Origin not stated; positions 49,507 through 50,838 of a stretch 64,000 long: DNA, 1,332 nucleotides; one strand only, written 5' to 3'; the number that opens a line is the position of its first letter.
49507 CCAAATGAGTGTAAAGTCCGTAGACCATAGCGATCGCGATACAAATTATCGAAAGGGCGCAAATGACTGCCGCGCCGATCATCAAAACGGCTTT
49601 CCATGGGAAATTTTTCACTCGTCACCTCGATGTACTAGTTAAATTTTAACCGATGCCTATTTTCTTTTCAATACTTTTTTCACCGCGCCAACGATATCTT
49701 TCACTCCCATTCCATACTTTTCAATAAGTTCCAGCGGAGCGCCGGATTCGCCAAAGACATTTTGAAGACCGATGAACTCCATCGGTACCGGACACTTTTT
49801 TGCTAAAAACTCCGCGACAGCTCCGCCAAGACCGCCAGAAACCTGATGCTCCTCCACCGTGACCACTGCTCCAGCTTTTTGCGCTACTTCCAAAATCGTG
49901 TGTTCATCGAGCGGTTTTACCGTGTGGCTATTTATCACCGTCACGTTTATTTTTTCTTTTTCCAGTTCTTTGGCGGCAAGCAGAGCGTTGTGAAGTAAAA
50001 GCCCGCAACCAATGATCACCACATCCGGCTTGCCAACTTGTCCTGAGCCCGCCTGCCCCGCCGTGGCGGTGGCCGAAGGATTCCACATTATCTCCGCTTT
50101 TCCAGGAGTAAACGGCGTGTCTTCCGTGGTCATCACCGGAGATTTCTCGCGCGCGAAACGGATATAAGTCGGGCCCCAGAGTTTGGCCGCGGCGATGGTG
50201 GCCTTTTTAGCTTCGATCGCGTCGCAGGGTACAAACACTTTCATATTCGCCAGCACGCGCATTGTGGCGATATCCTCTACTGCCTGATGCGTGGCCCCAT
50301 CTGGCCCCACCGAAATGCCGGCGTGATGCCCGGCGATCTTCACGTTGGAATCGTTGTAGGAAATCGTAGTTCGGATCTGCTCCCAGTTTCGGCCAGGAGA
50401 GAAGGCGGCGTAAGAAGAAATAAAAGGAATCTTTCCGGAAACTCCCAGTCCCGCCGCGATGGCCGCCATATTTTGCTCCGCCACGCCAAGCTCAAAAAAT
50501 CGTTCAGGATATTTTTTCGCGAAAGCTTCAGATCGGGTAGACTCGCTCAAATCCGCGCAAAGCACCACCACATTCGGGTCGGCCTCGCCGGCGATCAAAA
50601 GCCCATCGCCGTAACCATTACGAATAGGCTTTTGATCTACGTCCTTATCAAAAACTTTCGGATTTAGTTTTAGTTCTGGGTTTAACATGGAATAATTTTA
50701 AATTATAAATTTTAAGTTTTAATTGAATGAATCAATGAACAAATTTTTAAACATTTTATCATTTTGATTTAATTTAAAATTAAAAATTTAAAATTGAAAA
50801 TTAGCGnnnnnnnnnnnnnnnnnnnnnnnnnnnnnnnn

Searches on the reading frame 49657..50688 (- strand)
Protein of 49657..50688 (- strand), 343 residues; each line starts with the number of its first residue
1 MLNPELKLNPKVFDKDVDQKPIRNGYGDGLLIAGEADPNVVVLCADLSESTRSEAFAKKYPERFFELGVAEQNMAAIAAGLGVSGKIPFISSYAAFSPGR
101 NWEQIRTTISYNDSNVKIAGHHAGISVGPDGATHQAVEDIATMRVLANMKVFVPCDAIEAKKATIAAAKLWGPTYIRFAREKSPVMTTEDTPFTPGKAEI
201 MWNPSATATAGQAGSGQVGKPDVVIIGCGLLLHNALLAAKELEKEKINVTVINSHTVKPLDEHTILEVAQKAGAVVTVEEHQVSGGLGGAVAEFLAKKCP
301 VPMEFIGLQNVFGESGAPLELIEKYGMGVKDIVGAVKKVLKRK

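Call 92: search_solved_structures(query=window:49657-50688:-, show_alignments=2, max_evalue=1e-20)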
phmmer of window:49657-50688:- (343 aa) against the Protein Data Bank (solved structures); distinct sequences matched with E-value up to 1e-20: 17.
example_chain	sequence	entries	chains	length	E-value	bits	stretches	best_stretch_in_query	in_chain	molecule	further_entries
6yaj_AAA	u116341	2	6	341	1.9e-86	293.3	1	14-341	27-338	C-terminal chain of split transketolase from Carboxydothermus hydrogenoformans | C-terminal component of the split chain transketolase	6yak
6rjb_A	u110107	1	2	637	1.5e-52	181.9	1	18-339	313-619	Transketolase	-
4kxu_A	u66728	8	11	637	2.1e-52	181.5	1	18-339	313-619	Transketolase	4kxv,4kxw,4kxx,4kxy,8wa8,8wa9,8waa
6ha3_A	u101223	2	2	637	2.1e-52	181.5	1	18-339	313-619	Transketolase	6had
3ooy_A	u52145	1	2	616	3.2e-52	180.9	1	18-337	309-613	Transketolase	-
3mos_A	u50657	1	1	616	4.6e-52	180.3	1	18-336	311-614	Transketolase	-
8a29_A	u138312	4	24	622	1.8e-32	115.9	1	30-342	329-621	1-deoxy-D-xylulose-5-phosphate synthase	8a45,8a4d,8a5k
2o1s_A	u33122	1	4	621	1.4e-30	109.7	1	26-332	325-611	1-deoxy-D-xylulose-5-phosphate synthase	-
6xxg_AAA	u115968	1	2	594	5.6e-29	104.5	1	26-316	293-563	1-deoxy-D-xylulose-5-phosphate synthase,1-deoxy-D-xylulose-5-phosphate synthase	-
2o1x_A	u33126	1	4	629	6.8e-29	104.2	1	26-316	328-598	1-deoxy-D-xylulose-5-phosphate synthase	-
6ouv_A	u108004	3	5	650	7.4e-29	104.1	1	26-316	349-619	1-deoxy-D-xylulose-5-phosphate synthase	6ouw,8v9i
8a8y_A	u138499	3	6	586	4.4e-28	101.5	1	26-332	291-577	1-deoxy-D-xylulose-5-phosphate synthase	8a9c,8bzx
8ogh_A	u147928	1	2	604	1.9e-26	96.2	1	27-333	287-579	1-deoxy-D-xylulose-5-phosphate synthase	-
9hn8_A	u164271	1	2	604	2e-26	96.1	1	27-333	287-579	1-deoxy-D-xylulose-5-phosphate synthase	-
7a9h_AAA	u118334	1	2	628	2.1e-26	96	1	27-333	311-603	1-deoxy-D-xylulose-5-phosphate synthase,1-deoxy-D-xylulose-5-phosphate synthase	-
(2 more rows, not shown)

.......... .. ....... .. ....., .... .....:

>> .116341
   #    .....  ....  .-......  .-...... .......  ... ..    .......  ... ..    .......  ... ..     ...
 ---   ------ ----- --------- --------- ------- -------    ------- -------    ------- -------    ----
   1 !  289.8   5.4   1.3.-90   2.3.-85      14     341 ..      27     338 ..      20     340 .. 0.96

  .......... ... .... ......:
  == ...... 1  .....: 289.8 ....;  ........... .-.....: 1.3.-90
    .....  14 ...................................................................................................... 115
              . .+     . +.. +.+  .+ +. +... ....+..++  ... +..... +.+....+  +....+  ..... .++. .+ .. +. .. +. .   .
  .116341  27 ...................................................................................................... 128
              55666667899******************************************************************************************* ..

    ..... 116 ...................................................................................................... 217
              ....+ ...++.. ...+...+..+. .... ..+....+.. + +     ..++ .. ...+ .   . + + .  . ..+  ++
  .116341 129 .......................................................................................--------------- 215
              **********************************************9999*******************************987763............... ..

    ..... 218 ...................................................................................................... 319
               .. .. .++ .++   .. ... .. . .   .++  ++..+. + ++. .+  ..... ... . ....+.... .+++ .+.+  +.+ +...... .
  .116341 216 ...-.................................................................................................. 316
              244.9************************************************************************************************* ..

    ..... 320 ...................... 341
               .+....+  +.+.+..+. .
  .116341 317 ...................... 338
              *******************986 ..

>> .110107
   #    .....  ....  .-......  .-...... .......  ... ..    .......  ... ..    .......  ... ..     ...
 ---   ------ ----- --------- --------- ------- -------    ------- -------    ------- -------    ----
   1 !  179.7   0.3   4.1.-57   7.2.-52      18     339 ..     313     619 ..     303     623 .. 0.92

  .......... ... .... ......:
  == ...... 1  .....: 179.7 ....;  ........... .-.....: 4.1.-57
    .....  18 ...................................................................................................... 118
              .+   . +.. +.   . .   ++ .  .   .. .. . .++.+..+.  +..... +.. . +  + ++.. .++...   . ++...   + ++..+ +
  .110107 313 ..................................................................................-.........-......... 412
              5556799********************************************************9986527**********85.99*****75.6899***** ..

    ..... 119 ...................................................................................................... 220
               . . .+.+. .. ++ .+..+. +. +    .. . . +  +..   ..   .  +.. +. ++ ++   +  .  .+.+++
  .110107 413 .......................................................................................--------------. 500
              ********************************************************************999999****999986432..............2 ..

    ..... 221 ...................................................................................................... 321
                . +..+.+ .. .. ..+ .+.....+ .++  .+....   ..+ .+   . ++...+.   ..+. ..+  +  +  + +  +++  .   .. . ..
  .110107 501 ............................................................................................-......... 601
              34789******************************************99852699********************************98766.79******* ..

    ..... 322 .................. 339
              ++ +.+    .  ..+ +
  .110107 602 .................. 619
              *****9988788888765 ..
